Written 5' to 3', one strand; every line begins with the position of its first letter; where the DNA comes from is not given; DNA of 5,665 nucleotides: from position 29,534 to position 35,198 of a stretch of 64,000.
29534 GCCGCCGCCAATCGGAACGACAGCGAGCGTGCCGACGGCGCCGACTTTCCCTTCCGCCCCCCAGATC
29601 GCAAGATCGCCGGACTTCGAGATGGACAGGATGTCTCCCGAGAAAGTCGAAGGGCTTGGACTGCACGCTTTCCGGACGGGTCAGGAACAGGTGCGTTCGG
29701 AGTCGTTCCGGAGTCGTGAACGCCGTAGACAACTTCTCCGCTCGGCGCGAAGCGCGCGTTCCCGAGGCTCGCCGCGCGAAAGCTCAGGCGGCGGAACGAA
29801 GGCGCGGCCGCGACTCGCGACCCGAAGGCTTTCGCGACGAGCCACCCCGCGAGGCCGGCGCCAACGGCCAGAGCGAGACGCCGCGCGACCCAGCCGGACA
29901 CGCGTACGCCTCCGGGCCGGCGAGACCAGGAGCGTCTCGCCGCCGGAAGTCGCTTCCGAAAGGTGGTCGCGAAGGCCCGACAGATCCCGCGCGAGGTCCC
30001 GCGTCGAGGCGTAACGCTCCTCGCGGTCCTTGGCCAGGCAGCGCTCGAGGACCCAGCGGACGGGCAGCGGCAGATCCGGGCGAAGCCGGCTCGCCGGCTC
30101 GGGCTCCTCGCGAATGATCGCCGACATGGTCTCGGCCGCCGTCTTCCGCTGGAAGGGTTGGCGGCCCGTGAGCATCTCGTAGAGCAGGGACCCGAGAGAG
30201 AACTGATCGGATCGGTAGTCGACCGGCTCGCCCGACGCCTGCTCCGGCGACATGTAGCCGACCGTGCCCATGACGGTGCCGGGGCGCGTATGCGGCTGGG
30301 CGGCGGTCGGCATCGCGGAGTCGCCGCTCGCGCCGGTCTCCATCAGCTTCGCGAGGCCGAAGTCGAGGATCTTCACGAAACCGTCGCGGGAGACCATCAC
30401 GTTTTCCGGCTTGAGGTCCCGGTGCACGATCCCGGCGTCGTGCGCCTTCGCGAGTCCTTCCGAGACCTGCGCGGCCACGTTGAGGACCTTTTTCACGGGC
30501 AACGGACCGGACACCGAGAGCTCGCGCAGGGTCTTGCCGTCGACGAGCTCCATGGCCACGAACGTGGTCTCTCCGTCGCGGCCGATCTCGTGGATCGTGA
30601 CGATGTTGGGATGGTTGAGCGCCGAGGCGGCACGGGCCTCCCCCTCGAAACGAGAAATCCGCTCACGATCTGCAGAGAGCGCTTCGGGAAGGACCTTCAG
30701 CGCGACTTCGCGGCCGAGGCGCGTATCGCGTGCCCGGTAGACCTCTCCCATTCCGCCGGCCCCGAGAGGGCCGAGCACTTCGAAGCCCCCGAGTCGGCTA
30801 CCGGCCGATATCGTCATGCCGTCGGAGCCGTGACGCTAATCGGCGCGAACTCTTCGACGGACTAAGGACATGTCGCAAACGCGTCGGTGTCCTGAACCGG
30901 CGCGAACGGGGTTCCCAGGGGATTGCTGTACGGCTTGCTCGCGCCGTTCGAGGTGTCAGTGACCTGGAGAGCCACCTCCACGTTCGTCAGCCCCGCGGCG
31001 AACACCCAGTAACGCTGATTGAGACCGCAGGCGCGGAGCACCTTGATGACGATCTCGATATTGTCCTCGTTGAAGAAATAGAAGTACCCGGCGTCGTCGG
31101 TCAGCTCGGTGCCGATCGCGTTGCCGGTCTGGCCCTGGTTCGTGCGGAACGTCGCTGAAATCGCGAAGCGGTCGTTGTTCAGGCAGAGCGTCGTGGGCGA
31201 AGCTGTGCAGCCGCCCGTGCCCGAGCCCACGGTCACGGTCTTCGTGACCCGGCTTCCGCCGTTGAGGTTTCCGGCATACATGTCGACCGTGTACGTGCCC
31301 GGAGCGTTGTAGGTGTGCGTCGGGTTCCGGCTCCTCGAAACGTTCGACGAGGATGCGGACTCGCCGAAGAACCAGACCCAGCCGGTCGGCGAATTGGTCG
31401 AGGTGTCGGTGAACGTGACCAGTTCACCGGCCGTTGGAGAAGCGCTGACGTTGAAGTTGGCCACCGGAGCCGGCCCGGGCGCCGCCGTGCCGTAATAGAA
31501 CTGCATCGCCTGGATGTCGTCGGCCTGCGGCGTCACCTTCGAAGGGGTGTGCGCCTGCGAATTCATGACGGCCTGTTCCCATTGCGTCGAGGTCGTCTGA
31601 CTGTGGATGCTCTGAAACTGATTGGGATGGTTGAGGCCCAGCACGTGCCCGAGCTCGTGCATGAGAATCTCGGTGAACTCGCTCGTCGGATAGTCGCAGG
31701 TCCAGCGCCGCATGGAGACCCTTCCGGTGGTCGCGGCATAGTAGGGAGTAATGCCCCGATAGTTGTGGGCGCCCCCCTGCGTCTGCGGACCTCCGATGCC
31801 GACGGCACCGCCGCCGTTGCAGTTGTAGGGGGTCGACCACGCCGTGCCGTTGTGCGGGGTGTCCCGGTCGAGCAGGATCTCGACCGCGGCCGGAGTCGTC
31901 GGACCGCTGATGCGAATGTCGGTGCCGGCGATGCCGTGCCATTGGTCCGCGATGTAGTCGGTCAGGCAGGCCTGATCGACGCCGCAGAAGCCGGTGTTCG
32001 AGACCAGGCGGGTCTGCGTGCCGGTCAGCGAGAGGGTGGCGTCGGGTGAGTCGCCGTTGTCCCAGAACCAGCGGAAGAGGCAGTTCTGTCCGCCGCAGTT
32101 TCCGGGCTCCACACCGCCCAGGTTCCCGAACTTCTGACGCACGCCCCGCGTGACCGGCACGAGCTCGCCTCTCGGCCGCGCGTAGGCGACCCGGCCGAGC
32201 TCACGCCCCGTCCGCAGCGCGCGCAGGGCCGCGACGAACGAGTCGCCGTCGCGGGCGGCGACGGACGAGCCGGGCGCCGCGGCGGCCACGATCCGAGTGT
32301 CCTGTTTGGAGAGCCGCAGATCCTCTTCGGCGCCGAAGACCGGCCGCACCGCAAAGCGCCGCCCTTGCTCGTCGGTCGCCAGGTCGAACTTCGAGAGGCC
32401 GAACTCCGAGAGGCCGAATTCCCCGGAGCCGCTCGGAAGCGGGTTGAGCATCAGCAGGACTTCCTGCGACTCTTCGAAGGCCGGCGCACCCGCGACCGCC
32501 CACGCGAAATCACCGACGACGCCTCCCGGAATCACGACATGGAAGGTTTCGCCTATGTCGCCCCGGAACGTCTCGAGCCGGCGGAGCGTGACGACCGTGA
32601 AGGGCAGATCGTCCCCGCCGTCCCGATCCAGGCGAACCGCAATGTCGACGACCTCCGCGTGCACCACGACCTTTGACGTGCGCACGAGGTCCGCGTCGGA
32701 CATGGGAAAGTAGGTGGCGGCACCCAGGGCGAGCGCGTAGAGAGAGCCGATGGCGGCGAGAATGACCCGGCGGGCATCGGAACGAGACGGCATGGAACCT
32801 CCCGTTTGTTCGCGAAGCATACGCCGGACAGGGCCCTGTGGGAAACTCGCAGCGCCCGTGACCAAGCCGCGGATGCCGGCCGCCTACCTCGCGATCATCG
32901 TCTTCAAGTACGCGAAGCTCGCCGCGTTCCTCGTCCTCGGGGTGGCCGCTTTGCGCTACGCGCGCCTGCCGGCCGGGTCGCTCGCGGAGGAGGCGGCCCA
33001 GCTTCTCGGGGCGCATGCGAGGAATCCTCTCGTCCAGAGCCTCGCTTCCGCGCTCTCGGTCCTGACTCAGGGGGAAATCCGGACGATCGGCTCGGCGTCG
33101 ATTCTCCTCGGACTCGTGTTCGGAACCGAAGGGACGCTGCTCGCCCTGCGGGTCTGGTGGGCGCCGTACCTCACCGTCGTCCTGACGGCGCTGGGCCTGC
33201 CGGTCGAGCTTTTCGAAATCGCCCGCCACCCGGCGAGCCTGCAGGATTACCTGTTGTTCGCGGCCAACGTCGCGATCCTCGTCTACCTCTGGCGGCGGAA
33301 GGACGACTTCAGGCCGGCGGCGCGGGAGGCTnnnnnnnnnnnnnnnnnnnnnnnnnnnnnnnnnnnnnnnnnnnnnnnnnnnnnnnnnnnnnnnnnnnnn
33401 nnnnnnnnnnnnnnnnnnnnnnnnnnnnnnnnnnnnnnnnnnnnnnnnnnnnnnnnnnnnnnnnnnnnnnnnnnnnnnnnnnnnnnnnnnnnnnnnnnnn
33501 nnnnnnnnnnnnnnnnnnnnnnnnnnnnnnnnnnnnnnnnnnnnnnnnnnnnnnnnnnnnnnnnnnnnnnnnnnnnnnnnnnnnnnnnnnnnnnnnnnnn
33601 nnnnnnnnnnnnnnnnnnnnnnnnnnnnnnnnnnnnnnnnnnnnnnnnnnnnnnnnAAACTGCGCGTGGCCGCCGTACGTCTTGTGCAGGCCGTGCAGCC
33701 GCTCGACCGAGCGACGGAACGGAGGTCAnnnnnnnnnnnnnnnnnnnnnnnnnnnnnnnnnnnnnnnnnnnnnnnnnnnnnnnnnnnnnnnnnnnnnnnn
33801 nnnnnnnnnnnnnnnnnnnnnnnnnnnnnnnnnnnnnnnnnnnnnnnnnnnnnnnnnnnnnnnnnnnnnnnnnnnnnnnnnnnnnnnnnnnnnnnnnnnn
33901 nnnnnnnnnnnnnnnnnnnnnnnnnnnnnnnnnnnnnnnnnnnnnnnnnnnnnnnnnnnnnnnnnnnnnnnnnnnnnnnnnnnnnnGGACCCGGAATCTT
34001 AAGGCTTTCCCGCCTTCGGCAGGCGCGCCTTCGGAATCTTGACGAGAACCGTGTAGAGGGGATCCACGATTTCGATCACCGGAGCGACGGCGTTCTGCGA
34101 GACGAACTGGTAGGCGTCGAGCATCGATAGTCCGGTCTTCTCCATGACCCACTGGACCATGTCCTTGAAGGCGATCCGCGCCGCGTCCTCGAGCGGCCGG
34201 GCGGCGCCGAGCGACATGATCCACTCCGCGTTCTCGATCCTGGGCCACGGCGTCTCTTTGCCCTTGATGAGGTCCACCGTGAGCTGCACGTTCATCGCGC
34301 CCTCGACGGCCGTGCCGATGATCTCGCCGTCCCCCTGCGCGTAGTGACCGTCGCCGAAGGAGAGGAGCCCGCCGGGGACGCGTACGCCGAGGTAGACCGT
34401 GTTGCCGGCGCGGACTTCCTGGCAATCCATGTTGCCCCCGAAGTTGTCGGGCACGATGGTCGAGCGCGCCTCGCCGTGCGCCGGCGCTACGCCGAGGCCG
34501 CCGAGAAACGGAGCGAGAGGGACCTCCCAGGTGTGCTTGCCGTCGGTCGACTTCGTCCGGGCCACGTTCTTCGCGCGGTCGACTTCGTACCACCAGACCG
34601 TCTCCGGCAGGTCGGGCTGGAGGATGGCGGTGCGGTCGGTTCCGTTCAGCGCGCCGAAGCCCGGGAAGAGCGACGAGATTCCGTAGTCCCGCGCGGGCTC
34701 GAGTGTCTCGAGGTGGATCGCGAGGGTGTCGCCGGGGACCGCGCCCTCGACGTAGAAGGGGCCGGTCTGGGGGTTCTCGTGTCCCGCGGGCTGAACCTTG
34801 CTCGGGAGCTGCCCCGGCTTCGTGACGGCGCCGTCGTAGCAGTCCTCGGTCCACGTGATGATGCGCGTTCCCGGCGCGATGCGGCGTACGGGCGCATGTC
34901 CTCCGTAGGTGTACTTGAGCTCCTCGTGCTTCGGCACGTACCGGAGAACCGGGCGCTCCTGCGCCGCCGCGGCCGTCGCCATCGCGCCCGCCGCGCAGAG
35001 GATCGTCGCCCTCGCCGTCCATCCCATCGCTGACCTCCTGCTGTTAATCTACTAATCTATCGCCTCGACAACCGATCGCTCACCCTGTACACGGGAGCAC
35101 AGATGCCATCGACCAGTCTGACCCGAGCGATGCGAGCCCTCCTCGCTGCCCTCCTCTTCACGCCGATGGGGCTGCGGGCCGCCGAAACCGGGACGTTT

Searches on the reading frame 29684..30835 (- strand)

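Call 12: search_protein_families(library=pfam, proteins=[window:29684-30835:-], max_evalue=0.001)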
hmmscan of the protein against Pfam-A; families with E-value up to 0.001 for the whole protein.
window:29684-30835:- (384 aa): 5 families
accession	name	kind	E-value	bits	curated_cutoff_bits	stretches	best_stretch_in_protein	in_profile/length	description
PF00069.31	Pkinase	-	3.8e-51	174.5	31.7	1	19-277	2-254/263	Protein kinase domain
PF07714.23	PK_Tyr_Ser-Thr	-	1.2e-33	116.9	23.1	1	23-275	6-249/258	Protein tyrosine and serine/threonine kinase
PF03109.22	ABC1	-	4.3e-07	29.8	22.9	1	89-166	141-218/244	ABC1 atypical kinase-like domain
PF01636.29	APH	-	7.1e-07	29.7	23.2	1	120-164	154-199/239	Phosphotransferase enzyme family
PF14531.12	Kinase-like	-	0.0004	20.2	25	1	122-274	152-289/289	Kinase-like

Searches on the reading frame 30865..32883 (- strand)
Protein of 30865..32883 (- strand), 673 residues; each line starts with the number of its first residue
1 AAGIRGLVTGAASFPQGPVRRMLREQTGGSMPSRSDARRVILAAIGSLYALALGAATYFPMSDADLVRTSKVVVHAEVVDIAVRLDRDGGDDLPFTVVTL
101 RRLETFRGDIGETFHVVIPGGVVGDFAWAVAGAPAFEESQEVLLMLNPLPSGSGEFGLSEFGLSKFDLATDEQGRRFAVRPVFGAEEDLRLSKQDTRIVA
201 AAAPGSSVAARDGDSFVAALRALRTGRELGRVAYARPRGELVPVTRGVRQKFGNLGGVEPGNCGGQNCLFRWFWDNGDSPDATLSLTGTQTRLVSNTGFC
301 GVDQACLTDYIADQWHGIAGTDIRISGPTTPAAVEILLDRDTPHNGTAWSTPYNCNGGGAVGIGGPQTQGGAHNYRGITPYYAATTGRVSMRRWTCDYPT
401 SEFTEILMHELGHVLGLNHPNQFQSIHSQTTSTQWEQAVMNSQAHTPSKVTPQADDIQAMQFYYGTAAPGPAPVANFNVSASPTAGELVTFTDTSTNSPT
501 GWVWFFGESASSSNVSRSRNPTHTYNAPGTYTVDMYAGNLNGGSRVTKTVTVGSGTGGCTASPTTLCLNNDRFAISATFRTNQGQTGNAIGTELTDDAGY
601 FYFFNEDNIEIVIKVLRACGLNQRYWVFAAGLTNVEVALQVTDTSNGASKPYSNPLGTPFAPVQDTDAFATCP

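Call 12: search_protein_families(library=pfam, proteins=[window:30865-32883:-], max_evalue=0.001)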
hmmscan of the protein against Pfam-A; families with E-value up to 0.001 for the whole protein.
window:30865-32883:- (673 aa): 4 families
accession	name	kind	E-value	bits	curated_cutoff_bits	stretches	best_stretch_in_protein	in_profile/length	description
PF00801.26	PKD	-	6.9e-10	39.2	23.5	1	476-552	1-80/80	PKD domain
PF18911.6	PKD_4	-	9.5e-10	38.8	27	1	472-552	3-83/85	PKD domain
PF00413.30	Peptidase_M10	-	1.7e-05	25.2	24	1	393-464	95-158/159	Matrixin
PF13688.12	Reprolysin_5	-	0.0004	21.1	27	0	348-444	96-188/196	Metallo-peptidase family M12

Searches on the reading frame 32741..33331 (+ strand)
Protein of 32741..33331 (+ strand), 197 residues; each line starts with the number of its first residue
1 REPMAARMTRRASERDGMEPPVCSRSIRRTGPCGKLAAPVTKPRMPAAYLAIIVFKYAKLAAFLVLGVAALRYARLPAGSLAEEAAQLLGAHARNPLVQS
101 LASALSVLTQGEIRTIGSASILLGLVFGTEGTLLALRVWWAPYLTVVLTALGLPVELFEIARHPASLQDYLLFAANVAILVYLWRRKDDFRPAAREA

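Call 12: search_protein_families(library=pfam, proteins=[window:32741-33331:+], max_evalue=0.001)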
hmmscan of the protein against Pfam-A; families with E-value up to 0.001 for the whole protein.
window:32741-33331:+ (197 aa): 1 family
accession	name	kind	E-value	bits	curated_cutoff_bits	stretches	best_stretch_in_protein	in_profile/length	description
PF09900.14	DUF2127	-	9.3e-20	71.8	24.3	1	51-186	4-139/140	Predicted membrane protein (DUF2127)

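Call 51: search_protein_families(library=ncbifam, proteins=[window:32750-33331:+], max_evalue=0.01)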
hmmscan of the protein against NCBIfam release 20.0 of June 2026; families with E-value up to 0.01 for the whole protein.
window:32750-33331:+ (194 aa): 0 families

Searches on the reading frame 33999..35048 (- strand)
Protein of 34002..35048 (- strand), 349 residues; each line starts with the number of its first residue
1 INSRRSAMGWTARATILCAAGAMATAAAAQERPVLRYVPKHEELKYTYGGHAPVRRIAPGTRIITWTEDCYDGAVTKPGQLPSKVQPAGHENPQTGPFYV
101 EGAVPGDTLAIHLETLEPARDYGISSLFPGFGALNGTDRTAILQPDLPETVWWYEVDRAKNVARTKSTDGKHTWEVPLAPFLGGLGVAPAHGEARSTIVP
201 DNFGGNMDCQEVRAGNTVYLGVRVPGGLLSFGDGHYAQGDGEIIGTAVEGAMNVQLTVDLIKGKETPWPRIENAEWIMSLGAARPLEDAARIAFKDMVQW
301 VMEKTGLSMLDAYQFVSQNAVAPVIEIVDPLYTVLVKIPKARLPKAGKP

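Call 9: find_encoding_contigs(protein=window:33999-35027:-, flank=10000, max_places=6)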
Protein window:33999-35027:- (342 aa): no gene with exactly this product is on record in the collection.

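Call 12: search_protein_families(library=pfam, proteins=[window:34002-35048:-], max_evalue=0.001)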
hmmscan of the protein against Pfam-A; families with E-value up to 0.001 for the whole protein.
window:34002-35048:- (349 aa): 1 family
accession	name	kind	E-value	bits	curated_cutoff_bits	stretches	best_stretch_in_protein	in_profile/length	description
PF03069.20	FmdA_AmdA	-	4.3e-26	92.2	27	2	192-264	198-271/373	Acetamidase/Formamidase family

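Call 51: search_protein_families(library=ncbifam, proteins=[window:34002-35027:-], max_evalue=0.01)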
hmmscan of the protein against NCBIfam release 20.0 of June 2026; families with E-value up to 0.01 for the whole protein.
window:34002-35027:- (342 aa): 1 family
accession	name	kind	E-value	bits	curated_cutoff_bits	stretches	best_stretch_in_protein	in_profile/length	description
NF045496.1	FormamaseFmdA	equivalog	7.1e-17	61.2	500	1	185-257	209-282/407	formamidase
